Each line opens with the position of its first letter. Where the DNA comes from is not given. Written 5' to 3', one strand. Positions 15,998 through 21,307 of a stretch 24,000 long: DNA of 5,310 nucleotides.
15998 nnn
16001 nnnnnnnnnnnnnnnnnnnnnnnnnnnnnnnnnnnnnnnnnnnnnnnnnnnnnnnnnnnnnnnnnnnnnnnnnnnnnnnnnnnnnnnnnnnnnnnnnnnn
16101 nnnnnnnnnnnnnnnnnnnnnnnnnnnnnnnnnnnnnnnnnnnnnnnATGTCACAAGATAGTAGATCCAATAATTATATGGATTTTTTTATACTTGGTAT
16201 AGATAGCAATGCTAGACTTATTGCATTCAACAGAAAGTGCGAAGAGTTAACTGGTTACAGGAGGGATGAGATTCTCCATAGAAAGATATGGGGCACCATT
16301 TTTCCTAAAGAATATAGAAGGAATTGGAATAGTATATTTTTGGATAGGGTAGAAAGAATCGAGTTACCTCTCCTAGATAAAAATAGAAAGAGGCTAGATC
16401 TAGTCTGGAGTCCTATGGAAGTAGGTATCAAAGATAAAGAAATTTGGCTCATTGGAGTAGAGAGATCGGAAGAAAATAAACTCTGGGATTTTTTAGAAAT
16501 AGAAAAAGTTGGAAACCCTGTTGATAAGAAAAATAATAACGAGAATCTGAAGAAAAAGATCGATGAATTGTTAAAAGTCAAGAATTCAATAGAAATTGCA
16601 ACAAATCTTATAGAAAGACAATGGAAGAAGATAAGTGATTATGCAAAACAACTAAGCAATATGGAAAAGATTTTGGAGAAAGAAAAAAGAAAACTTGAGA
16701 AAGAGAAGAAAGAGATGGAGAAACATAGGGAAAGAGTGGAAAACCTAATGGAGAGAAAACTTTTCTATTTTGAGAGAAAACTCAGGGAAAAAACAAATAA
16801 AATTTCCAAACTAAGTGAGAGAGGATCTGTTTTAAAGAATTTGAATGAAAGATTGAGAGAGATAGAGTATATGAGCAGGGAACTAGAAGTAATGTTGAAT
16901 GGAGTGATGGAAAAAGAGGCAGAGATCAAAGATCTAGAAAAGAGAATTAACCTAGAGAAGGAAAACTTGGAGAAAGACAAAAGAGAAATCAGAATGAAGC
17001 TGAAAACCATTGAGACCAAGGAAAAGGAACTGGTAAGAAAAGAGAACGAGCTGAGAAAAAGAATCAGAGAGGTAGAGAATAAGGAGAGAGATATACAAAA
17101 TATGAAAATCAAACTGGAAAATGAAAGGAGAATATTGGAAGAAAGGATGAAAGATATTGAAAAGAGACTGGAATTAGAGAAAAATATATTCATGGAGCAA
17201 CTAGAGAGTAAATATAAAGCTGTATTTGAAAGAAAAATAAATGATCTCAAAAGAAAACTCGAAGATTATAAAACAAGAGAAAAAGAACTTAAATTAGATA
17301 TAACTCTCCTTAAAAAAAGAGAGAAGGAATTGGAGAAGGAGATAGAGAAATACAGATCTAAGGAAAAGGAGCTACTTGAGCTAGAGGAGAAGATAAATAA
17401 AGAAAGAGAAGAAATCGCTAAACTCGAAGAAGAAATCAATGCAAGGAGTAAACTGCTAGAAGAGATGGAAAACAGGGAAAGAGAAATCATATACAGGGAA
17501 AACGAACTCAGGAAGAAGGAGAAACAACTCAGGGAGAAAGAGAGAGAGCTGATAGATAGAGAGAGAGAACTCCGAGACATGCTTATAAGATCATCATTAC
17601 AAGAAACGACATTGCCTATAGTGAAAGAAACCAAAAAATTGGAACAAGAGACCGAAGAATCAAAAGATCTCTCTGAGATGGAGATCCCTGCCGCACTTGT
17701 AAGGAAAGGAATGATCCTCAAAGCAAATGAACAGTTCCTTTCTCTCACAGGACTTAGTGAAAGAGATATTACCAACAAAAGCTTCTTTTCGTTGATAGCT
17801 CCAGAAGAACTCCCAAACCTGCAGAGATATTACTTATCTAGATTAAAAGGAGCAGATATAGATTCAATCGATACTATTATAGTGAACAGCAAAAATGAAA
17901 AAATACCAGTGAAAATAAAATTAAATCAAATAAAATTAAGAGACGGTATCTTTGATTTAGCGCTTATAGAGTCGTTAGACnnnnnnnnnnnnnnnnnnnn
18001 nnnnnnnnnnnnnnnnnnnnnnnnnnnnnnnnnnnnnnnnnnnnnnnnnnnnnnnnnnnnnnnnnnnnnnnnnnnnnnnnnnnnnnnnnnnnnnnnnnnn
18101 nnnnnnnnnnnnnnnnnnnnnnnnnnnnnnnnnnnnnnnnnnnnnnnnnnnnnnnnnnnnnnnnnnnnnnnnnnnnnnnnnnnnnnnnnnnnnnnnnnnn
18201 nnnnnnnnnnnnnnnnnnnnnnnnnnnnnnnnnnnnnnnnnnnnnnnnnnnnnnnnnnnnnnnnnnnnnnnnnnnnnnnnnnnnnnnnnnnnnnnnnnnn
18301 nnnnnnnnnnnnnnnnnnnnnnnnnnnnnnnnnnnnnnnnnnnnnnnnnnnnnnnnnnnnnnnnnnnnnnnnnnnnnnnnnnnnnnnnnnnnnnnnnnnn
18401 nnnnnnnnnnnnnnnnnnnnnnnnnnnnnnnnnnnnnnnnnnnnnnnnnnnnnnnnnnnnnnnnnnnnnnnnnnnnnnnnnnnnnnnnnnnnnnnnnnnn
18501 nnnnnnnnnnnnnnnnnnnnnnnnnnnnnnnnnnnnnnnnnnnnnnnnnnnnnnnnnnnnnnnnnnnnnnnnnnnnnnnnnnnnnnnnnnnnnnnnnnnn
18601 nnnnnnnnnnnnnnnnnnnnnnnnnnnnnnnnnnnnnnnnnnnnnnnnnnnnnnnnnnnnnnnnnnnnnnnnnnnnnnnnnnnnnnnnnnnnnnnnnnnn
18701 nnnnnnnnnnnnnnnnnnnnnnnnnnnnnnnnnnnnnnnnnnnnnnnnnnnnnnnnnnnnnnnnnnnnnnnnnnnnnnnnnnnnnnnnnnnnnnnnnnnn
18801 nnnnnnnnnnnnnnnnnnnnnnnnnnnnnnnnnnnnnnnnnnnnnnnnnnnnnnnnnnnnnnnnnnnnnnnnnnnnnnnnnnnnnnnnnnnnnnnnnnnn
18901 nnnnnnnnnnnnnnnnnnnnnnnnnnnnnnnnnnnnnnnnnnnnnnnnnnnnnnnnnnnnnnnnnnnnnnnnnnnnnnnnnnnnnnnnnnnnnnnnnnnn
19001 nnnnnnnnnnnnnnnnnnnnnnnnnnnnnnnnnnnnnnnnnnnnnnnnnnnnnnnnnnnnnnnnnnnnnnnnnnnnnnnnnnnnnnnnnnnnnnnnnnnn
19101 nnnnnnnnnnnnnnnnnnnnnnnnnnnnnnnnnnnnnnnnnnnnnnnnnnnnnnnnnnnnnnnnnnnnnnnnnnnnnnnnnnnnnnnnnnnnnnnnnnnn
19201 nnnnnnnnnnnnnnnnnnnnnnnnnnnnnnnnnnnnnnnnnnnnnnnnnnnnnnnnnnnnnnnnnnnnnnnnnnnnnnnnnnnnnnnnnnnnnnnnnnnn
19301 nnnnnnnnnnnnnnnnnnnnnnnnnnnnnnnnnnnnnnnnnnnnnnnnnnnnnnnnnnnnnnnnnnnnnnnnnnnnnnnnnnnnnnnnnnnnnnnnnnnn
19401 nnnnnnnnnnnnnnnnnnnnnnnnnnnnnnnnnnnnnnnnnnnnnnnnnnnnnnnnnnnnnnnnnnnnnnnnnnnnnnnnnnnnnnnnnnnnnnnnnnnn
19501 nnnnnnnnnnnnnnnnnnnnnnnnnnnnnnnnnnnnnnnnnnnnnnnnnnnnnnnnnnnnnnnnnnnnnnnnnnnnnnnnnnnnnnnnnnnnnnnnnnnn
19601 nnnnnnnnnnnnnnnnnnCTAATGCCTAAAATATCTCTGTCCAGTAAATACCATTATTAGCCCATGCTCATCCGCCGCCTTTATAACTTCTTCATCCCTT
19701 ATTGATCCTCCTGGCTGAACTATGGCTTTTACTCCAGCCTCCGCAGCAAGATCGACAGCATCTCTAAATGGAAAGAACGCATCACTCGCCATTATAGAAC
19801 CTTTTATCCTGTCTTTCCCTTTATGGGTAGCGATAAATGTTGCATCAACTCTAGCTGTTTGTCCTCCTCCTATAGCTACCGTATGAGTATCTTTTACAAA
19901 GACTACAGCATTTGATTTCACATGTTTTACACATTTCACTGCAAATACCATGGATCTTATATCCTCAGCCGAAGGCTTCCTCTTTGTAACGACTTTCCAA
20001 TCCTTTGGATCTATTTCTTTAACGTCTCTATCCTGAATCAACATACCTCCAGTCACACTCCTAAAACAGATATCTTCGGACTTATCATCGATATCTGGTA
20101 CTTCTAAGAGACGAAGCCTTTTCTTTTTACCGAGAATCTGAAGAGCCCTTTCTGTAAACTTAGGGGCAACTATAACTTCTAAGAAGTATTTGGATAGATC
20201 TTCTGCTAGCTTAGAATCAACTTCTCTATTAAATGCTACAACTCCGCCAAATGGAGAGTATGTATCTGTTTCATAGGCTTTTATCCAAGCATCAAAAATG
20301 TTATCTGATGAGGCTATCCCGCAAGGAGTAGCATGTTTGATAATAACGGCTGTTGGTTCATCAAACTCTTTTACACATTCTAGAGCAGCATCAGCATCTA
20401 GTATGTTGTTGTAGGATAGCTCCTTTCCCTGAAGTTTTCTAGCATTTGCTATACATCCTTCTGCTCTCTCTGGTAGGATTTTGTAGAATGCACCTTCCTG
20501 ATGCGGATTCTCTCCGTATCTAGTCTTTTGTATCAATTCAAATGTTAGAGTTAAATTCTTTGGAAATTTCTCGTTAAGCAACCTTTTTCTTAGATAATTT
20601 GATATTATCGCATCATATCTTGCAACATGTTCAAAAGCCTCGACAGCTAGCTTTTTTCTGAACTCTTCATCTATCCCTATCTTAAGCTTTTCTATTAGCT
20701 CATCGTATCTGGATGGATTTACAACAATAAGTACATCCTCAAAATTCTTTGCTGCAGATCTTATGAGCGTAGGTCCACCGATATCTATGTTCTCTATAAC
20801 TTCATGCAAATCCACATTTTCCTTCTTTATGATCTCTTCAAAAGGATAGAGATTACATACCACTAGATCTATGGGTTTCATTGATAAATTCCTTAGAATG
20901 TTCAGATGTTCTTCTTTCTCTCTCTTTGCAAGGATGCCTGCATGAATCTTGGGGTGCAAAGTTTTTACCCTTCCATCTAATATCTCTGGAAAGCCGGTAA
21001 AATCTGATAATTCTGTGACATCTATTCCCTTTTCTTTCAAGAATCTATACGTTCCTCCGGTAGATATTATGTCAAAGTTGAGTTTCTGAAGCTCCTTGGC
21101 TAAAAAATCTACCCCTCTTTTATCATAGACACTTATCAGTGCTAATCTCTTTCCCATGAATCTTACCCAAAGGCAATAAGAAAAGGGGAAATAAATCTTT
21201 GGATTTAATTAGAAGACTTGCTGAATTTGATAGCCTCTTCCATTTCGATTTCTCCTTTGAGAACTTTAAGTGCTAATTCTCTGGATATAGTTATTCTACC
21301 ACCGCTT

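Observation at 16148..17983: PAS / ~360-residue coiled coil / PAS protein divergently transcribed from arlC: candidate sensor-scaffold, possibly a polar-cap component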

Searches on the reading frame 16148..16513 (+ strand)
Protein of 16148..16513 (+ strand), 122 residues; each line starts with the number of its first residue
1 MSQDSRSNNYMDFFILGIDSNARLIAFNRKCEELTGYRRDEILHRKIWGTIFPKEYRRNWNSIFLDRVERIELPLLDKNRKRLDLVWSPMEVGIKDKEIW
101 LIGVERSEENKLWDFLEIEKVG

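Call 27: search_solved_structures(query=window:16148-16513:+, max_evalue=1, show_alignments=2)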
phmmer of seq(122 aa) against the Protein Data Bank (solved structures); distinct sequences matched with E-value up to 1: 20.
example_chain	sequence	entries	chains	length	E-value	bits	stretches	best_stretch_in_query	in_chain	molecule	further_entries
8isk_A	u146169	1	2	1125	0.01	19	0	16-54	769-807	Phytochrome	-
9irk_C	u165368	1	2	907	0.021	18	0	15-52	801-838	Phytochrome B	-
9iuz_B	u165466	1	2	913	0.022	18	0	15-52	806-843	Phytochrome B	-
9h0m_E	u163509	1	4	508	0.026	17.8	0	18-53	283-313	PIT54 protein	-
7rzw_A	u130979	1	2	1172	0.05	16.8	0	15-52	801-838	Phytochrome B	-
8yb4_B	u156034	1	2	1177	0.051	16.8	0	15-52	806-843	phytochrome B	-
9itf_C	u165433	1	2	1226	0.058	16.6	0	15-52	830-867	Phytochrome B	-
9jlb_A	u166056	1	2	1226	0.058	16.6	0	15-52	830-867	Phytochrome B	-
1s66_L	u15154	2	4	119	0.21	14.9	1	18-57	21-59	Hypothetical protein yddU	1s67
6gg9_A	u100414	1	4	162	0.28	14.4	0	23-45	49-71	Sensory box protein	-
3a0v_A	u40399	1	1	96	0.31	14.3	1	13-64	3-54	Sensor protein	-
6dgg_A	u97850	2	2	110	0.42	13.9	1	15-64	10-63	RpfR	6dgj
1v9y_A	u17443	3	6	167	0.45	13.8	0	18-57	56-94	Heme pas sensor protein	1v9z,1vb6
2re7_A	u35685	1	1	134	0.5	13.6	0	71-108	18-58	Uncharacterized protein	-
3a0s_A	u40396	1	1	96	0.52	13.6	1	13-49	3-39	Sensor protein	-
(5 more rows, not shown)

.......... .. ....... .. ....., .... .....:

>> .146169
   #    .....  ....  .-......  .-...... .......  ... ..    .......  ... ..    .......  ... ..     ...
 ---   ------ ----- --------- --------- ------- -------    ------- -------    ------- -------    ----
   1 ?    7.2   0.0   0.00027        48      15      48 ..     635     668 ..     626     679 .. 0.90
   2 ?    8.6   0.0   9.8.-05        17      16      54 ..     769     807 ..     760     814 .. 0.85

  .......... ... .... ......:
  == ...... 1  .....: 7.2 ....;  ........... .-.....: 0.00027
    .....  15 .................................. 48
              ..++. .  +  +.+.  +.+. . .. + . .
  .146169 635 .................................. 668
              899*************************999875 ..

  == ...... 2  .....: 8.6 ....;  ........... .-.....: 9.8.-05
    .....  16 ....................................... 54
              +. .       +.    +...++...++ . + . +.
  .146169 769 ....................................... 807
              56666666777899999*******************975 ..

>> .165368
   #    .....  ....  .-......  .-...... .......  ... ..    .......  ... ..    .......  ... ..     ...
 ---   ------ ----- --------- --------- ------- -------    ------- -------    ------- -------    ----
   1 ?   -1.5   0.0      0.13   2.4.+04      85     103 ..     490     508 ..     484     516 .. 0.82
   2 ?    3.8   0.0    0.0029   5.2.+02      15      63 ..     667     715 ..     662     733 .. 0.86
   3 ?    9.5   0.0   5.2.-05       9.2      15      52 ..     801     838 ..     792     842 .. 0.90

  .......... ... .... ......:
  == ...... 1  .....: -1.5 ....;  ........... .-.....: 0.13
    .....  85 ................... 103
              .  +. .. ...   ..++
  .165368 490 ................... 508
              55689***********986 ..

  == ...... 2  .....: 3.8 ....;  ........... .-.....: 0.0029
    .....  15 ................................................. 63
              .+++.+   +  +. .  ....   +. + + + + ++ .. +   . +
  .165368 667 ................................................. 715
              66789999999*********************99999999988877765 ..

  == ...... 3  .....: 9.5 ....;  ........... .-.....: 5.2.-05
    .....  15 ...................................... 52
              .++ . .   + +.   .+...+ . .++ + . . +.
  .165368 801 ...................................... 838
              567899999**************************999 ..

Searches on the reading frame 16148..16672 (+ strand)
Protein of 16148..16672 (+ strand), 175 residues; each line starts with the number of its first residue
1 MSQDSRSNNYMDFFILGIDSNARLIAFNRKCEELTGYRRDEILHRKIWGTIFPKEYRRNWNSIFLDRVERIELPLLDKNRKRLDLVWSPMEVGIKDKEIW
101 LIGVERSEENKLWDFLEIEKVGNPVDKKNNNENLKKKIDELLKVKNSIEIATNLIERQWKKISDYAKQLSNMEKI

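Call 19: find_homologous_proteins(query=window:16148-16672:+, max_evalue=0.001)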
Query window:16148-16672:+: 71 candidates shared short words with the query, none scored E <= 0.001.

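Call 49: search_protein_representatives(alignment_id=A2)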
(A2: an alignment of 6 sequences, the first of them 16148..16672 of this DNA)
Query: 6 sequences, 175 profile positions. Proteins with E-value up to 0.001 (for the whole library): 6147; up to 1e-10: 391; up to 1e-30: 12. The best 150 are listed.
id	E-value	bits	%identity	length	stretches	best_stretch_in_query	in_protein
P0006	9.5e-215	722.3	-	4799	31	13-123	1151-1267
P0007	1.2e-114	396.3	-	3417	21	12-86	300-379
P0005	9.2e-84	295.7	-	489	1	1-174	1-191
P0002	1.0e-79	282.6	-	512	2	1-175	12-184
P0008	6.6e-49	182.2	-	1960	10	12-86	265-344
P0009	3.3e-42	160.4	-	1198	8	5-86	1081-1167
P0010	7.0e-39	149.6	-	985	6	12-86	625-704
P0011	6.6e-38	146.4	-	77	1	1-77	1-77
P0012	1.3e-37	145.4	-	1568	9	13-86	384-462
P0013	5.8e-34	133.6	-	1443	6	12-146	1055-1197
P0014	3.9e-33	130.9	-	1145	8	11-86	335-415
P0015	5.3e-32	127.2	-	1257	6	4-85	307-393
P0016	5.3e-30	120.7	-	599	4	10-172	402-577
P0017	2.2e-28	115.4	-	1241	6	11-121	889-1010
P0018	2.8e-27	111.8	-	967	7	9-84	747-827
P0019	9.3e-27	110.1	-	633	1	11-173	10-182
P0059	3.3e-17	79.0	-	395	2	12-172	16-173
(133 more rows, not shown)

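Call 51: find_encoding_contigs(protein=P0059, flank=10000, max_places=4)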
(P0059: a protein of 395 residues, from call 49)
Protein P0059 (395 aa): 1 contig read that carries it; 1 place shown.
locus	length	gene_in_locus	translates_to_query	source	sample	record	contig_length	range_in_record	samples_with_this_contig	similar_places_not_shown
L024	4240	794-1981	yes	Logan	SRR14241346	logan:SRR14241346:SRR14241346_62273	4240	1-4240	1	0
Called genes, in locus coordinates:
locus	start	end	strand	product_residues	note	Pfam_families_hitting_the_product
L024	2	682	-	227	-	?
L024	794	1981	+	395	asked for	PF13426:PAS_9 (weak), PF08447:PAS_3 (faint), PF00989:PAS (weak)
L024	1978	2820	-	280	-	PF01917:Flagellin_arch-type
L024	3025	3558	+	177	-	-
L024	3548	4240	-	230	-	?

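Call 52: find_encoding_contigs(protein=P0019, flank=10000, max_places=4)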
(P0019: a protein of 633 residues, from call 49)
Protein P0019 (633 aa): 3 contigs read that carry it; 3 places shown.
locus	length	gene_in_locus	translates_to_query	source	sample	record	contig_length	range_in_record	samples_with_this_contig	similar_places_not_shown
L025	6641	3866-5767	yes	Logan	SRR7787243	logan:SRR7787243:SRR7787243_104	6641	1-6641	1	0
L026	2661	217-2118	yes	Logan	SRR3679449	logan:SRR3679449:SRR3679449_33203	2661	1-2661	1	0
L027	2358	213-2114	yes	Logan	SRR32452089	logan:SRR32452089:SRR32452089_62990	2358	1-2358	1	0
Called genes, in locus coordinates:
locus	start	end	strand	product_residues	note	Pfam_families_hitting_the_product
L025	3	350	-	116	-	?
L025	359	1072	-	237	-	PF06745:ATPase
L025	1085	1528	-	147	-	PF01917:Flagellin_arch-type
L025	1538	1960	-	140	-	PF01917:Flagellin_arch-type (weak)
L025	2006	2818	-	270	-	PF04659:Arch_fla_DE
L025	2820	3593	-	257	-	PF05377:FlaC_arch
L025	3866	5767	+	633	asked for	PF08448:PAS_4 (faint), PF13426:PAS_9 (weak), PF08447:PAS_3 (faint), PF00989:PAS (weak), PF13426:PAS_9 (weak)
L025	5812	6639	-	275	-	?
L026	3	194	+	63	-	?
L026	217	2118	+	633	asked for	PF08448:PAS_4 (faint), PF13426:PAS_9 (weak), PF08447:PAS_3 (faint), PF00989:PAS (weak), PF13426:PAS_9 (weak)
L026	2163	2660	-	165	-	?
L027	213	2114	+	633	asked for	PF08448:PAS_4 (faint), PF13426:PAS_9 (weak), PF08447:PAS_3 (faint), PF00989:PAS (weak), PF13426:PAS_9 (weak)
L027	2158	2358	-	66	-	?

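Call 89: search_protein_families(library=pfam, proteins=[L024:2-682:-], max_evalue=10)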
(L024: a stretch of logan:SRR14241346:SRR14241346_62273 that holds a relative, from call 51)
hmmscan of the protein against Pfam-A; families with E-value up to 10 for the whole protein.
L024:2-682:- (227 aa): 2 families
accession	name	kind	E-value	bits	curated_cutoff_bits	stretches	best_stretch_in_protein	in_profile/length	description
PF02811.25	PHP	-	0.013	16.3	26.4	1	6-42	1-36/164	PHP domain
PF24877.1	ILV_EDD_C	-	0.099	12.5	27.7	1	11-51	108-148/191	Dihydroxy-acid/6-phosphogluconate dehydratase C-terminal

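Call 101: list_cluster_members(proteins=[P0019, P0001, P0002, P0004, P0059, L032:12018-13580:-, L028:7557-9002:+, L006:1973-3799:+, L008:9986-11428:+])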
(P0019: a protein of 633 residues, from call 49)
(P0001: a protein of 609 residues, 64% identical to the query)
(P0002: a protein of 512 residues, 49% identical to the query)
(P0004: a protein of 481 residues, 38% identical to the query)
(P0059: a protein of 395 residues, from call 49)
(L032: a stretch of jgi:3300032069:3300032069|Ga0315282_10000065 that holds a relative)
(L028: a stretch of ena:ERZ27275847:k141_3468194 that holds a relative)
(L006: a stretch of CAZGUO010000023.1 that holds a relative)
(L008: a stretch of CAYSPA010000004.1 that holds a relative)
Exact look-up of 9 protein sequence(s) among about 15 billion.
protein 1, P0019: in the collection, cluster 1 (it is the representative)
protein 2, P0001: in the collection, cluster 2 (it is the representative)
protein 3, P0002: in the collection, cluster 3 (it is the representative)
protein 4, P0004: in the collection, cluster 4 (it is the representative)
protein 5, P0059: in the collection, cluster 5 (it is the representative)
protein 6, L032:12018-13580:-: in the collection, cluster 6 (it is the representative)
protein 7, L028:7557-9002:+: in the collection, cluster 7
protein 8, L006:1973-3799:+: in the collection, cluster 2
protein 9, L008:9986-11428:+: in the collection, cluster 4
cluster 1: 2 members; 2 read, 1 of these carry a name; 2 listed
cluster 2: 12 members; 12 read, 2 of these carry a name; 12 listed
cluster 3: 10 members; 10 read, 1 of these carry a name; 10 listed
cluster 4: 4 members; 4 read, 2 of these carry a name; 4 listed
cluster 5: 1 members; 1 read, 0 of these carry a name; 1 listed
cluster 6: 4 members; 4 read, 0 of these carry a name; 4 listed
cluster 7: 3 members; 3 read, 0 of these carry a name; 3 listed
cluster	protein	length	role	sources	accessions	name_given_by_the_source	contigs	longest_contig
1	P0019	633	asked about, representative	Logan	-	-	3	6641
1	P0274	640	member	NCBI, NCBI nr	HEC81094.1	MAG TPA: PAS domain S-box protein [Thermoplasmatales archaeon] | PAS domain S-box protein [Thermoplasmatales archaeon]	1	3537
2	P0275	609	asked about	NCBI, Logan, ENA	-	-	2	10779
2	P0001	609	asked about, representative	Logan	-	-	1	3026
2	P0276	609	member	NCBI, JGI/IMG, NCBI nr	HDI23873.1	MAG TPA: PAS domain S-box protein [Thermoplasmatales archaeon] | PAS domain S-box protein [Thermoplasmatales archaeon]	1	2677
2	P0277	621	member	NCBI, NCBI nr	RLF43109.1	MAG: hypothetical protein DRN18_00975 [Thermoplasmata archaeon]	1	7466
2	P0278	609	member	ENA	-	-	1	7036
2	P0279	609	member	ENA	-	-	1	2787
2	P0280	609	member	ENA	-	-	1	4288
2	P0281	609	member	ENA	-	-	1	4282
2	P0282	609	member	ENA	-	-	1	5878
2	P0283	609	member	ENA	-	-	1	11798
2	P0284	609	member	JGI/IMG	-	-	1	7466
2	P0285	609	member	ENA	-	-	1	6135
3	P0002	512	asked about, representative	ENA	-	-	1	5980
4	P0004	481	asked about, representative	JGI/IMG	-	-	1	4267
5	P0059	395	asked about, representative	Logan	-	-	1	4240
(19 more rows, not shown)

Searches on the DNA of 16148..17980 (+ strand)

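Call 46: search_rna_families(sources=[L022, L006, window], threshold=gathering)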
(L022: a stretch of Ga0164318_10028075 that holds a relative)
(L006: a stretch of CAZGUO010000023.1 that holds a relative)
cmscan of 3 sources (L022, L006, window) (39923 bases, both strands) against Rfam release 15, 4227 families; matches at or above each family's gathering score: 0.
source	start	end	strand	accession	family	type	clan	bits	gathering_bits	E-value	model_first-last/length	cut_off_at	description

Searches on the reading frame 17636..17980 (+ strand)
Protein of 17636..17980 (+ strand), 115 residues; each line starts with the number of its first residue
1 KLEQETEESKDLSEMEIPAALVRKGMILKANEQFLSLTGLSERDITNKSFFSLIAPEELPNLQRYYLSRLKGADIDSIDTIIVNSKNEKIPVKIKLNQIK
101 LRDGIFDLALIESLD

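Call 28: search_solved_structures(query=window:17636-17980:+, max_evalue=1, show_alignments=2)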
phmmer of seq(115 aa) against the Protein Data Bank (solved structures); distinct sequences matched with E-value up to 1: 3.
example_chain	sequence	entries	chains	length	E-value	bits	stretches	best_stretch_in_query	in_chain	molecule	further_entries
9rwr_A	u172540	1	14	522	0.36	14.3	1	58-101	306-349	Ancestral Fibrobacteres-Chlorobi-Bacteroidetes Group Chaperonin (AFCB)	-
8dzx_A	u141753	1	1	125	0.58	13.6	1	24-103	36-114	Photoactive yellow protein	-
8e02_A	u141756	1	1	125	0.8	13.2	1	24-103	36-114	Photoactive yellow protein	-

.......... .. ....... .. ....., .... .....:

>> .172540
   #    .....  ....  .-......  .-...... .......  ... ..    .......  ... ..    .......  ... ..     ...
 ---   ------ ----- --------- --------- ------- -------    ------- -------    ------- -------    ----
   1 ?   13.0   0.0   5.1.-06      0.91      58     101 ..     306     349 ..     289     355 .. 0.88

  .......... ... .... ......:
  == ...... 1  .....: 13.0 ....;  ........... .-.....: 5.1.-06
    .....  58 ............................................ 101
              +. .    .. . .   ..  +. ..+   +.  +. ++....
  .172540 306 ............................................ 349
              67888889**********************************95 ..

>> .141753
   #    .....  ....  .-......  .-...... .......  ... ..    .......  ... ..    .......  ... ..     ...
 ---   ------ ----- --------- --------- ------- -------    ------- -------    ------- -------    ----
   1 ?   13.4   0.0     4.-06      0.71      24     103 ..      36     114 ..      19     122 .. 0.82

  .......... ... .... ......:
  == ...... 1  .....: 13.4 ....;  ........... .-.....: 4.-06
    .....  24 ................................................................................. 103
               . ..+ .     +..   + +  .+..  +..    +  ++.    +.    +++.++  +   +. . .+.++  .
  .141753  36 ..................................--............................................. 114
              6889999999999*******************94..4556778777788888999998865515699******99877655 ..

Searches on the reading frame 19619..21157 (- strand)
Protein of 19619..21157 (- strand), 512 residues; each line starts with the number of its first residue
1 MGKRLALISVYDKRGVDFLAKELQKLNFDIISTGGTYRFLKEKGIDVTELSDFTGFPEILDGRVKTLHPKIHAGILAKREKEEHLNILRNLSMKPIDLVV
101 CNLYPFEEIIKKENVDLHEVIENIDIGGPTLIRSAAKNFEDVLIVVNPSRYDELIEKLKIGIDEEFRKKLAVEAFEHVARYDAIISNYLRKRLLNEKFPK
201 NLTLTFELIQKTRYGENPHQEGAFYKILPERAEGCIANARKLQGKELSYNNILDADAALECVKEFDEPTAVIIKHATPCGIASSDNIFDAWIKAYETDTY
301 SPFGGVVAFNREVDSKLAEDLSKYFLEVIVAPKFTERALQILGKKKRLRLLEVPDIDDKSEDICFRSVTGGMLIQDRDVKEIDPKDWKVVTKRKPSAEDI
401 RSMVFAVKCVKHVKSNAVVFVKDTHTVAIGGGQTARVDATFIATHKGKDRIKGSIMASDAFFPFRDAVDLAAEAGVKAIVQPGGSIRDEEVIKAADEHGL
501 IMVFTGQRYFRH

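Call 98: search_protein_families(library=pfam, proteins=[window:19619-21157:-], max_evalue=0.001)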
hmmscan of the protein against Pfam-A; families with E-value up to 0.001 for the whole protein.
window:19619-21157:- (512 aa): 2 families
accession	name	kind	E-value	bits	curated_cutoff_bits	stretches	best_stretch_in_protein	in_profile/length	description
PF01808.24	AICARFT_IMPCHas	-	8.8e-121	403.6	25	1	135-446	1-311/311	AICARFT/IMPCHase bienzyme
PF02142.27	MGS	-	6.2e-24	84.4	24.1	1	19-130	5-94/94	MGS-like domain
